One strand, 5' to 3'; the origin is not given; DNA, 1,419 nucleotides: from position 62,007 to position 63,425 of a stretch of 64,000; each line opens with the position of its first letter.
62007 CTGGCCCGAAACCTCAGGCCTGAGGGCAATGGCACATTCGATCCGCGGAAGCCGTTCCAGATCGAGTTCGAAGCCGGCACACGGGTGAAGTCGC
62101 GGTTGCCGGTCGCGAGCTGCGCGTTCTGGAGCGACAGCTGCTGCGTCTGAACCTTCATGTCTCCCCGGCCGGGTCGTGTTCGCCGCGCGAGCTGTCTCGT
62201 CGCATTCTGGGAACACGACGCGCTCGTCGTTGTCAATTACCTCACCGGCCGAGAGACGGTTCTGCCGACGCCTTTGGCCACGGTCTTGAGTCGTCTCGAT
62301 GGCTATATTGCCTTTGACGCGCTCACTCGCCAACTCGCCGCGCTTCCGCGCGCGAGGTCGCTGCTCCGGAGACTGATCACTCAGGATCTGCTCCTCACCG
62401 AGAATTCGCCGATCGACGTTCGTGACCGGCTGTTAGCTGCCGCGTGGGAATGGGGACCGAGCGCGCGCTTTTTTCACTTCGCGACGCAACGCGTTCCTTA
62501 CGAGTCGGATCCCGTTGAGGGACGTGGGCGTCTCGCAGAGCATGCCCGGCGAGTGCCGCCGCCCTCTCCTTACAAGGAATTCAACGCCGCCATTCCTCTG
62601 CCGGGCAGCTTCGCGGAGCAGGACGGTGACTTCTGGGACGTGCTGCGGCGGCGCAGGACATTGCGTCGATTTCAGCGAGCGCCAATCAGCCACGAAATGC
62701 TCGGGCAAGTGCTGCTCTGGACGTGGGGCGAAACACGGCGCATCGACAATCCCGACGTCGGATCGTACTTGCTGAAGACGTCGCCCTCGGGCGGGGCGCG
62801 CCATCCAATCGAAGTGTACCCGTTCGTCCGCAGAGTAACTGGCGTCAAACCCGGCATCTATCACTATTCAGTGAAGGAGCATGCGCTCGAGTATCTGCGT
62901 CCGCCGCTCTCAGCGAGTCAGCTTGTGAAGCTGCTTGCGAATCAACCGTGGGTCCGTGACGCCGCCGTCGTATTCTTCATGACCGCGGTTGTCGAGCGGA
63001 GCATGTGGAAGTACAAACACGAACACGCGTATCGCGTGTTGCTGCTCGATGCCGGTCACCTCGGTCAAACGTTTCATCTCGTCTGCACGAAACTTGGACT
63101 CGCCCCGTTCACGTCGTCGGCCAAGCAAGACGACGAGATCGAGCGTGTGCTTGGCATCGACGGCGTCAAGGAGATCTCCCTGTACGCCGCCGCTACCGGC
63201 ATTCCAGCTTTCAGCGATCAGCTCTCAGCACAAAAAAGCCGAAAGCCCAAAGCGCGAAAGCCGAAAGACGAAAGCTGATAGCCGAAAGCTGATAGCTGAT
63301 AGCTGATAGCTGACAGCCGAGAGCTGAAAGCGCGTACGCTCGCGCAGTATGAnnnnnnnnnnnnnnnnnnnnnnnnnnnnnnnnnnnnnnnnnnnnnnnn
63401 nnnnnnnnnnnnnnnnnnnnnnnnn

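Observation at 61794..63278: Candidate minimal RiPP-type cassette: Cys-tailed 118-aa protein coupled to an RRE-like/SagB-type dehydrogenase with no YcaO partner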

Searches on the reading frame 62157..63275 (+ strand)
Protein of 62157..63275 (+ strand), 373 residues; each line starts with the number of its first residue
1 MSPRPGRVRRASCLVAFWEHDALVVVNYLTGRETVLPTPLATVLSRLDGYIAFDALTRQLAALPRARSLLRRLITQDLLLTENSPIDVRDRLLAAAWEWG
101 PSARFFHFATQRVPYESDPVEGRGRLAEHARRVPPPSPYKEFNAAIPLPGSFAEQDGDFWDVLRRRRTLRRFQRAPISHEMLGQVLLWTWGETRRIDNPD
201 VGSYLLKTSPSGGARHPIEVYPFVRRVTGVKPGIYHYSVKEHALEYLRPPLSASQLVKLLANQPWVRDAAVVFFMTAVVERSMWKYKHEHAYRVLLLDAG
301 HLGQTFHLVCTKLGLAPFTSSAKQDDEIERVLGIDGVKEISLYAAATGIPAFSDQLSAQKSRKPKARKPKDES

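Call 3: search_protein_families(library=pfam, proteins=[window:62157-63275:+], max_evalue=1)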
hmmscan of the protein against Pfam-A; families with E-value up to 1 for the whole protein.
window:62157-63275:+ (373 aa): 1 family
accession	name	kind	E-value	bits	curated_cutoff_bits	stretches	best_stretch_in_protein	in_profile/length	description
PF00881.29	Nitroreductase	-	8.4e-19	68.8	23.5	1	163-342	1-161/167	Nitroreductase family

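Call 4: search_protein_families(library=ncbifam, proteins=[window:62157-63275:+], max_evalue=1)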
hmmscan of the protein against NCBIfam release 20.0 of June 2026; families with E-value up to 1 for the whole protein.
window:62157-63275:+ (373 aa): 3 families
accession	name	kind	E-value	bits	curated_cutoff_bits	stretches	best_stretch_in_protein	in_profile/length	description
TIGR04511.1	SagB_rel_DH_2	exception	2.7e-53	181.4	240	1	65-350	73-369/380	putative peptide maturation dehydrogenase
TIGR03605.1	antibiot_sagB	domain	4.6e-36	123.9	78.4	1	182-346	5-170/173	SagB family peptide dehydrogenase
TIGR02476.1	BluB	equivalog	0.06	12.7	150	1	158-186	8-36/205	5,6-dimethylbenzimidazole synthase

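Call 6: search_solved_structures(query=window:62157-63275:+, max_evalue=1, show_alignments=2)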
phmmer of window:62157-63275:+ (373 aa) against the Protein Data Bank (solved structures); distinct sequences matched with E-value up to 1: 8.
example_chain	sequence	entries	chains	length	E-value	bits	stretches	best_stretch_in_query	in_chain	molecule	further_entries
3eo7_A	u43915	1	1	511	3.1e-29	105.3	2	148-349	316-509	Putative Nitroreductase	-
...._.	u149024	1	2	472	1.9e-18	69.8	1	49-343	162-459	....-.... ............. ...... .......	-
5lq4_B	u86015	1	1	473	1.9e-18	69.8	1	49-343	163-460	CyaGox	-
5lq4_A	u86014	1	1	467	2.2e-18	69.6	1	49-342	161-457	CyaGox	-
7ly5_B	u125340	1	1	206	2.9e-08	36.3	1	154-346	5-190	BmdC, oxidase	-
7ly4_A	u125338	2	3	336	9e-08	34.7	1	154-346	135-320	BmdC, Oxidase | BmdC, NRPS oxidase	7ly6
7ly7_B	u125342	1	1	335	9.1e-08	34.7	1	154-345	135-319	BmdC, Oxidase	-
6gos_C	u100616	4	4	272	9.6e-06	28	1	196-335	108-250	Microcin B17-processing protein McbC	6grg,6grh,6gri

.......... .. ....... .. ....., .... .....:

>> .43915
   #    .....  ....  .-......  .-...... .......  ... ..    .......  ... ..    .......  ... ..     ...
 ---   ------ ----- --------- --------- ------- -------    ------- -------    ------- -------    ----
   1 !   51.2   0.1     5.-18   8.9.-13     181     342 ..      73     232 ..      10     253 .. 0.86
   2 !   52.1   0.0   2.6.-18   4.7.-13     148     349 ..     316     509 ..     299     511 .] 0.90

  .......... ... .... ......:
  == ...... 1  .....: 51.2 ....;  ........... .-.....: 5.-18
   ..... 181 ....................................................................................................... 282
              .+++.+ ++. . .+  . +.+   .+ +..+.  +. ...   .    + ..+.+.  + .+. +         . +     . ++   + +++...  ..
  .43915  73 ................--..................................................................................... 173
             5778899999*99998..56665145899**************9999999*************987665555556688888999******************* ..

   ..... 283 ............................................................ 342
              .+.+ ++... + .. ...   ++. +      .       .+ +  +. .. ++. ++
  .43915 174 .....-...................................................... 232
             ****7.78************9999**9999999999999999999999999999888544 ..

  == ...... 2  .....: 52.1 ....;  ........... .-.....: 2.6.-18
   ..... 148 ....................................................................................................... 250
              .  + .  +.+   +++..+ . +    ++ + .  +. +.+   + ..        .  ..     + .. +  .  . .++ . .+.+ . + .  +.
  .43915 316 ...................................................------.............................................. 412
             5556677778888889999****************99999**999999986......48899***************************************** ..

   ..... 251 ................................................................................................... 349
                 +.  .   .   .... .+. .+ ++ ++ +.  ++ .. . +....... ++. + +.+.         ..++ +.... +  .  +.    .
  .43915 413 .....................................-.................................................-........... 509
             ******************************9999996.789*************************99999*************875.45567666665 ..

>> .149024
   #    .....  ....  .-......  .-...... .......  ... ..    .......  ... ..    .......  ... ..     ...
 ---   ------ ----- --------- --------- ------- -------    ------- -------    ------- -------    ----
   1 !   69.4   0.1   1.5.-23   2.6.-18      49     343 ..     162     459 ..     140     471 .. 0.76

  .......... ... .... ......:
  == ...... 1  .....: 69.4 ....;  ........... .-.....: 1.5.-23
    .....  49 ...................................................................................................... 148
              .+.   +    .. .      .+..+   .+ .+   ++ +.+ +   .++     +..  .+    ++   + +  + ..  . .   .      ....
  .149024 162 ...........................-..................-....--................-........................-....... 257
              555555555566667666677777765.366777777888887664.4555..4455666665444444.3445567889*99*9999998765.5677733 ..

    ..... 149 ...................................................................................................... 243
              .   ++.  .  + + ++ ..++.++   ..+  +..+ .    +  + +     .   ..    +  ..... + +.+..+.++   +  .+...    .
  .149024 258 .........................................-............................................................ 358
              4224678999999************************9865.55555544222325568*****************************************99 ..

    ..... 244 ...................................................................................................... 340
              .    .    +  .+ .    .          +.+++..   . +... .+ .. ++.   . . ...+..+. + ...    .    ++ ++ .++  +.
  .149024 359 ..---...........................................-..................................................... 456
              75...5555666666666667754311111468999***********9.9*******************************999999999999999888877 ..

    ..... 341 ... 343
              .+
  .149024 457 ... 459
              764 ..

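Call 8: find_homologous_proteins(query=window:62157-63275:+, max_evalue=1e-10)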
Query window:62157-63275:+ (373 aa): 995 proteins with E <= 1e-10 among 8000 candidates; the best 120 are listed.
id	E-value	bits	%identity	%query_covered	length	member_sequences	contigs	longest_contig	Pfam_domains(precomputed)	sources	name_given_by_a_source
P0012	1.2e-221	753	93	94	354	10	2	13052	PF00881.30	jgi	jgi:SagB-type dehydrogenase family enzyme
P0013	2.4e-213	726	89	96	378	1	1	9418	PF00881.30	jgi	jgi:SagB-type dehydrogenase family enzyme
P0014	1.0e-152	527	67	94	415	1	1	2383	PF00881.30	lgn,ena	-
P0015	1.8e-151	522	66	92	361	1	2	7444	PF00881.30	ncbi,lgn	-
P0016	1.1e-138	480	60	94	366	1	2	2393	PF00881.30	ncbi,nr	ncbi:MAG: SagB/ThcOx family dehydrogenase [Chloroflexota bacterium]|nr:SagB/ThcOx family dehydrogena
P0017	2.0e-137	476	62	91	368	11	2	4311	PF00881.30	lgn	-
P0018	9.7e-133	461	60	93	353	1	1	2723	PF00881.30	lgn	-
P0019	9.4e-129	448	60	91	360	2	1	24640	PF00881.30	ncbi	ncbi:MAG: SagB/ThcOx family dehydrogenase [Armatimonadota bacterium]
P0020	2.4e-125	437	56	92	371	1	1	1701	PF00881.30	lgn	-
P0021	6.4e-125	435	71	72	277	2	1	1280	PF00881.30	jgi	jgi:SagB-type dehydrogenase family enzyme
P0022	1.4e-124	434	57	92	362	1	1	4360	PF00881.30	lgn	-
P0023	1.4e-124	434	56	92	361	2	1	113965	PF00881.30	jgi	jgi:SagB-type dehydrogenase family enzyme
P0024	2.8e-124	433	54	92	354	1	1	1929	PF00881.30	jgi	jgi:SagB-type dehydrogenase family enzyme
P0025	9.0e-123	428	59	90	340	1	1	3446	PF00881.30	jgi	jgi:SagB-type dehydrogenase family enzyme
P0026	1.0e-122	428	56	92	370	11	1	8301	PF00881.30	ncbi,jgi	-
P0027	2.6e-122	426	54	94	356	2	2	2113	PF00881.30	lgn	-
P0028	6.2e-121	422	54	90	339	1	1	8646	PF00881.30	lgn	-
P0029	1.4e-120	421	54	92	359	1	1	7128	PF00881.30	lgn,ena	-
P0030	8.4e-120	418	53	93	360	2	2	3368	PF00881.30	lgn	-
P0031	1.3e-119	418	53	93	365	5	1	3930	PF00881.30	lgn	-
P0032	1.4e-119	418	54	92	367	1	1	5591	PF00881.30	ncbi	-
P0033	5.6e-119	416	55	92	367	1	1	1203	PF00881.30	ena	-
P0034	7.5e-119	415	52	92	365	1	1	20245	PF00881.30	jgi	jgi:SagB-type dehydrogenase family enzyme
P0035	2.0e-118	414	56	92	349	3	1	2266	PF00881.30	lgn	-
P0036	2.3e-118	414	56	93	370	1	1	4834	PF00881.30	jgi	jgi:SagB-type dehydrogenase family enzyme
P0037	4.6e-118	413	55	92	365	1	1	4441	PF00881.30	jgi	jgi:SagB-type dehydrogenase family enzyme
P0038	7.0e-118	412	54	94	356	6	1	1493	PF00881.30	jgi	jgi:SagB-type dehydrogenase family enzyme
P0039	3.0e-116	407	55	90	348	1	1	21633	PF00881.30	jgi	jgi:SagB-type dehydrogenase family enzyme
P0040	3.7e-116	406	53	92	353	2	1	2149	PF00881.30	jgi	jgi:SagB-type dehydrogenase family enzyme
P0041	4.1e-116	406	54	94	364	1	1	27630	PF00881.30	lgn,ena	-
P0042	5.0e-116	406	54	90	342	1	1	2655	PF00881.30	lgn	-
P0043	4.0e-115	403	56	90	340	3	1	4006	PF00881.30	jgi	-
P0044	1.3e-114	401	53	92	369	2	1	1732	PF00881.30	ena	-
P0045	2.2e-114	400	55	90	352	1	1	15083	PF00881.30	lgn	-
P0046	2.9e-114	400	51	92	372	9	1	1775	PF00881.30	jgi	jgi:SagB-type dehydrogenase family enzyme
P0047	1.2e-113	398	54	94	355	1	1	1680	PF00881.30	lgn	-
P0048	3.8e-113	396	54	92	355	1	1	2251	PF00881.30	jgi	jgi:SagB-type dehydrogenase family enzyme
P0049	4.4e-113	396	53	94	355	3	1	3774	PF00881.30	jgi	jgi:SagB-type dehydrogenase family enzyme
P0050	9.4e-113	395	53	92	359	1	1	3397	PF00881.30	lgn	-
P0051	1.3e-112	395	51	92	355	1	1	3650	PF00881.30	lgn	-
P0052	3.4e-112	393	52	91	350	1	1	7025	PF00881.30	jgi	jgi:SagB-type dehydrogenase family enzyme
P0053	7.2e-112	392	53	91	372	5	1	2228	PF00881.30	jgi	jgi:SagB-type dehydrogenase family enzyme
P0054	1.0e-111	392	53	92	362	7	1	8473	PF00881.30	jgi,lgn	-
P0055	1.2e-111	391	52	91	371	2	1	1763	PF00881.30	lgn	-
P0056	2.7e-111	390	52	94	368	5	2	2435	PF00881.30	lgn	-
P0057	7.1e-111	389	52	96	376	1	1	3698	PF00881.30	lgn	-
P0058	9.1e-111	389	51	91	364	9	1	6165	PF00881.30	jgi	jgi:SagB-type dehydrogenase family enzyme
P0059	9.9e-111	388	51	93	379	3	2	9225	PF00881.30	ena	-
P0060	1.6e-110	388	54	92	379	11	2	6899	PF00881.30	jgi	jgi:SagB-type dehydrogenase family enzyme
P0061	1.7e-110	388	50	92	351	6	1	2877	PF00881.30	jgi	jgi:SagB-type dehydrogenase family enzyme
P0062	1.9e-110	387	53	92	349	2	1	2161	PF00881.30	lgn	-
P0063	3.0e-110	387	51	92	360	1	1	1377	PF00881.30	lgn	-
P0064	4.3e-110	386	53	92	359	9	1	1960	PF00881.30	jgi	jgi:SagB-type dehydrogenase family enzyme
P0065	9.6e-110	385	47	95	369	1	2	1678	PF00881.30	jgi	-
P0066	1.4e-109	385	52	94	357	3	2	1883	PF00881.30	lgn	-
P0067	2.7e-109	384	51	92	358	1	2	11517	PF00881.30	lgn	-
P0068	3.1e-109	383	54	92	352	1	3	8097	PF00881.30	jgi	jgi:SagB-type dehydrogenase family enzyme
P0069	3.3e-109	383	53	93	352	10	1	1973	PF00881.30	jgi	jgi:SagB-type dehydrogenase family enzyme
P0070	7.5e-109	382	53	92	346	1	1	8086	PF00881.30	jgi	jgi:SagB-type dehydrogenase family enzyme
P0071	9.9e-109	382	53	91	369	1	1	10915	PF00881.30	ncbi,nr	ncbi:MAG: SagB family peptide dehydrogenase [Rhodospirillales bacterium]|nr:SagB family peptide dehy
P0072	1.1e-108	382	51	90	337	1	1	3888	PF00881.30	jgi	jgi:SagB-type dehydrogenase family enzyme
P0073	1.5e-108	381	53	94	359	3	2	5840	PF00881.30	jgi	jgi:SagB-type dehydrogenase family enzyme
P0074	2.2e-108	381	50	90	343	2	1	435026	PF00881.30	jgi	jgi:SagB-type dehydrogenase family enzyme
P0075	2.6e-108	380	50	94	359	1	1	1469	PF00881.30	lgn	-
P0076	2.9e-108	380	54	84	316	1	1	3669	PF00881.30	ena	-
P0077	5.1e-108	379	53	94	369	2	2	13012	PF00881.30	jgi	jgi:SagB-type dehydrogenase family enzyme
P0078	5.9e-108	379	50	92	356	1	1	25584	PF00881.30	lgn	-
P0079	5.9e-108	379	51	92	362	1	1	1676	PF00881.30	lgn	-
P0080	8.0e-108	379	49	92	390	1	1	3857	PF00881.30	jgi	jgi:SagB-type dehydrogenase family enzyme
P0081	8.5e-108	379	52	92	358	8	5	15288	PF00881.30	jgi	-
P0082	8.9e-108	379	52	92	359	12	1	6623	PF00881.30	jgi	jgi:SagB-type dehydrogenase family enzyme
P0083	9.4e-108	379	52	92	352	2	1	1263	PF00881.30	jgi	jgi:SagB-type dehydrogenase family enzyme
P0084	9.6e-108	379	51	93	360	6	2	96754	PF00881.30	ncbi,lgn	-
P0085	9.7e-108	379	51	93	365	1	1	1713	PF00881.30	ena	-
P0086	1.2e-107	378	49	92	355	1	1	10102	PF00881.30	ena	-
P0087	1.4e-107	378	51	97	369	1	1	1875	PF00881.30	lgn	-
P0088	1.4e-107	378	48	92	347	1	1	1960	PF00881.30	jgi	jgi:SagB-type dehydrogenase family enzyme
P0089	2.3e-107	377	52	93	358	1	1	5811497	PF00881.30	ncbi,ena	-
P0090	2.3e-107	377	49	92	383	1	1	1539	PF00881.30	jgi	jgi:SagB-type dehydrogenase family enzyme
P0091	2.8e-107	377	54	90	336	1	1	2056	PF00881.30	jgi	jgi:SagB-type dehydrogenase family enzyme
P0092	3.4e-107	377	48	91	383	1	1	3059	PF00881.30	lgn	-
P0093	6.5e-107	376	49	92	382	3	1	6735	PF00881.30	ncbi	ncbi:MAG: SagB/ThcOx family dehydrogenase [Nitrososphaera sp.]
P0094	6.6e-107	376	52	92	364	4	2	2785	PF00881.30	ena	-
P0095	1.8e-106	374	52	92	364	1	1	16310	PF00881.30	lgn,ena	-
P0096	2.1e-106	374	49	92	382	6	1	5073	PF00881.30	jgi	jgi:SagB-type dehydrogenase family enzyme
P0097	4.9e-106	373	51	92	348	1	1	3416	PF00881.30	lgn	-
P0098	6.7e-106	372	52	90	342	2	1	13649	PF00881.30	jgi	jgi:SagB-type dehydrogenase family enzyme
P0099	1.3e-105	372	50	93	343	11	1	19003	PF00881.30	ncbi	-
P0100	1.8e-105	371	51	92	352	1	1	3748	PF00881.30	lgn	-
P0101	4.8e-105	370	53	88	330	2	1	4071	PF00881.30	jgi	jgi:SagB-type dehydrogenase family enzyme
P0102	5.5e-105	369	52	92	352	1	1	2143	PF00881.30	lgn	-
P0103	7.2e-105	369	51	92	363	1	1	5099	PF00881.30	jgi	jgi:SagB-type dehydrogenase family enzyme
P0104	1.1e-104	369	48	92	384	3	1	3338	PF00881.30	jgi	jgi:SagB-type dehydrogenase family enzyme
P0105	1.4e-104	368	48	92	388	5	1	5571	PF00881.30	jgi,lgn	jgi:SagB-type dehydrogenase family enzyme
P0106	2.0e-104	368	47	94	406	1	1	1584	PF00881.30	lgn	-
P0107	3.4e-104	367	50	92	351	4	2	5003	PF00881.30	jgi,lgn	jgi:SagB-type dehydrogenase family enzyme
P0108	5.0e-104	366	49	94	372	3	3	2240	PF00881.30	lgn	-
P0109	7.6e-104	366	53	87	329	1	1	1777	PF00881.30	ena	-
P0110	9.4e-104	365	51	92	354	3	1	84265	PF00881.30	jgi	jgi:SagB-type dehydrogenase family enzyme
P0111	9.9e-104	365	49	94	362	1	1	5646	PF00881.30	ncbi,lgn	-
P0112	1.5e-103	365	53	83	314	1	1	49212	PF00881.30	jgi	jgi:SagB-type dehydrogenase family enzyme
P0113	8.9e-103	362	50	90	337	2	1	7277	PF00881.30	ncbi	-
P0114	1.5e-102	361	50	90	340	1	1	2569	PF00881.30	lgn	-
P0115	1.9e-102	361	50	93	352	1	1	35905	PF00881.30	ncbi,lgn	ncbi:MAG TPA: SagB/ThcOx family dehydrogenase [Candidatus Limnocylindrales bacterium]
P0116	2.4e-102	361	50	92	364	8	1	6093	PF00881.30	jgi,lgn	jgi:SagB-type dehydrogenase family enzyme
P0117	2.8e-102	361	50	91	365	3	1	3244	PF00881.30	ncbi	ncbi:MAG: SagB family peptide dehydrogenase [Thermoanaerobaculia bacterium]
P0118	4.0e-102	360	49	90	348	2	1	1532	PF00881.30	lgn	-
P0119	6.5e-102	359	53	83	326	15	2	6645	PF00881.30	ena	-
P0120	8.4e-102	359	52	87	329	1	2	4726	PF00881.30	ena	-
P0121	1.0e-101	359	49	92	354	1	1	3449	PF00881.30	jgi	jgi:SagB-type dehydrogenase family enzyme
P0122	1.6e-101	358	50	92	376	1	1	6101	PF00881.30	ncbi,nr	ncbi:MAG: SagB family peptide dehydrogenase [Actinomycetota bacterium]|nr:SagB family peptide dehydr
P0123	1.7e-101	358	52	83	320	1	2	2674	PF00881.30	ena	-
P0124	1.7e-101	358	55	83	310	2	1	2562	PF00881.30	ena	-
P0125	2.4e-101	358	50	90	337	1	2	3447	PF00881.30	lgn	-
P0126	2.7e-101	357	50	90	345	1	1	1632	PF00881.30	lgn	-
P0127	2.8e-101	357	48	92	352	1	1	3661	PF00881.30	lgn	-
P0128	2.9e-101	357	49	92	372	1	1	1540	PF00881.30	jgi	jgi:SagB-type dehydrogenase family enzyme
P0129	6.3e-101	356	55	77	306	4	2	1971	PF00881.30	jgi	jgi:SagB-type dehydrogenase family enzyme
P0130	1.7e-100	355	48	90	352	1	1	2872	PF00881.30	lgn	-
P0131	2.0e-100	354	48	92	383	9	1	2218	PF00881.30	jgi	jgi:SagB-type dehydrogenase family enzyme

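Call 12: find_related_loci(query=A2, collection=genome_contigs, flank=6000)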
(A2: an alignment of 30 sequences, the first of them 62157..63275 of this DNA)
Query A2 (373 aa) in genome_contigs; peptide patterns used: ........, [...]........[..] (x = any residue, [..] = any of these).
87 stretches matched a pattern; 59 encode a relative of the query (tblastn E <= 1e-3); 59 distinct loci.
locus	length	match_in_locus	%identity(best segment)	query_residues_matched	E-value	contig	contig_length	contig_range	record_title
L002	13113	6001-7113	89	1-363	0e+0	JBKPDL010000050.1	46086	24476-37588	MAG: Acidobacteriota bacterium isolate GB_EKS_MAG_00025 GB_EKS_000000805248, whole genome shotgun sequence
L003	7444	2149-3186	67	7-351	1e-149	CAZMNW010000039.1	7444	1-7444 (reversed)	MAG TPA_asm: uncultured bacterium isolate binchicken_co165_391 genome assembly, contig: k141_1750247, whole genome shotg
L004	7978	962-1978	60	14-351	2e-130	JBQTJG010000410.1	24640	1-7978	MAG: Armatimonadota bacterium isolate SAR307 c_000000120135, whole genome shotgun sequence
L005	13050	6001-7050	60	4-350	8e-123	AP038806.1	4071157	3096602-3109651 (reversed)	MAG: Nitrospira sp. NFB02 DNA, complete genome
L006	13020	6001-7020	48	17-350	7e-106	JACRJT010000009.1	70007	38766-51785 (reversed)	MAG: Thaumarchaeota archaeon isolate NC_groundwater_1836_Pr3_B-0.1um_40_14 SR-2_scaffold_141_687931, whole genome shotgu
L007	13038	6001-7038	50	6-351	6e-106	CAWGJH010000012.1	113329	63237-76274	MAG: uncultured Actinomycetota bacterium isolate MFD09603.bin.2.80 genome assembly, contig: contig_5480, whole genome sh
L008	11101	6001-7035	52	6-351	1e-105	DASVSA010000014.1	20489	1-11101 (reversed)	MAG TPA_asm: Longimicrobium sp. isolate SMAG_U3250 k141_1164853, whole genome shotgun sequence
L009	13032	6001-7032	52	6-351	2e-104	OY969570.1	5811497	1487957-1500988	MAG: uncultured Gemmatimonadales bacterium isolate MFD02840.bin.c.1 genome assembly, chromosome: 1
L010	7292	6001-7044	50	7-350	2e-99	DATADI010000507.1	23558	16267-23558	MAG TPA_asm: Thermomonospora sp. isolate SMAG_U6746 k141_484480, whole genome shotgun sequence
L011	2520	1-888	55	66-361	2e-102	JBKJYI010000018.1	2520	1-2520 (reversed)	MAG: Phycisphaerae bacterium isolate swi_bin.202 k127_17796254, whole genome shotgun sequence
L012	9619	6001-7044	50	7-351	1e-97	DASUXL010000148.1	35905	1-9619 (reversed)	MAG TPA_asm: Candidatus Limnocylindrales bacterium isolate SMAG_U1868 k141_306250, whole genome shotgun sequence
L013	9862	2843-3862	53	10-350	1e-106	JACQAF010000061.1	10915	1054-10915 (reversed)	MAG: Rhodospirillales bacterium isolate NC_groundwater_909_Pr1_S-0.2um_66_15 Montesol18-Sp2_coassembly_scaffold_255902,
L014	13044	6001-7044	47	3-348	3e-97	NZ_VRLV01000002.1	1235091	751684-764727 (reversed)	Nonomuraea typhae strain p1410 Scaffold2, whole genome shotgun sequence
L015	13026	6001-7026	51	3-343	7e-95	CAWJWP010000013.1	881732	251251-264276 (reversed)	MAG: Thermoanaerobaculia bacterium isolate MFD09206.bin.1.107 genome assembly, contig: contig_213, whole genome shotgun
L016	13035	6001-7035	44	7-351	7e-91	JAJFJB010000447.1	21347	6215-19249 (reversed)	MAG: Alphaproteobacteria bacterium isolate OFTM273 OFTM273_446, whole genome shotgun sequence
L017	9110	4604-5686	47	1-354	2e-88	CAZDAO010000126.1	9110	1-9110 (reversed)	MAG TPA_asm: uncultured Nocardioides sp. isolate SRP329715_co2_19 genome assembly, contig: NODE_13514_length_9110_cov_10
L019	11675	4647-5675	39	7-348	6e-87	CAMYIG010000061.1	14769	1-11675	MAG: uncultured Gammaproteobacteria bacterium isolate FO_M_Gamma_032.1 genome assembly, contig: scaffold_3090, whole gen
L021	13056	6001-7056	44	2-350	3e-82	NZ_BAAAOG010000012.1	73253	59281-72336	Microbacterium deminutum strain JCM 14901 sequence12, whole genome shotgun sequence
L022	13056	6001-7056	42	8-355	5e-75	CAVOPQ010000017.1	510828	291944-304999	MAG: uncultured Acidobacteriota bacterium isolate MFD00031.bin.2.7 genome assembly, contig: contig_58763, whole genome s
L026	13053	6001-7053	45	1-348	5e-72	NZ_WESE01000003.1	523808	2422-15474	Nostocoides sp. F2B08 scaffold3_size523807, whole genome shotgun sequence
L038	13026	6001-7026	41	7-348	2e-61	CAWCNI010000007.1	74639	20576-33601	MAG: Vicinamibacteria bacterium isolate MFD09368.bin.1.28 genome assembly, contig: contig_84532, whole genome shotgun se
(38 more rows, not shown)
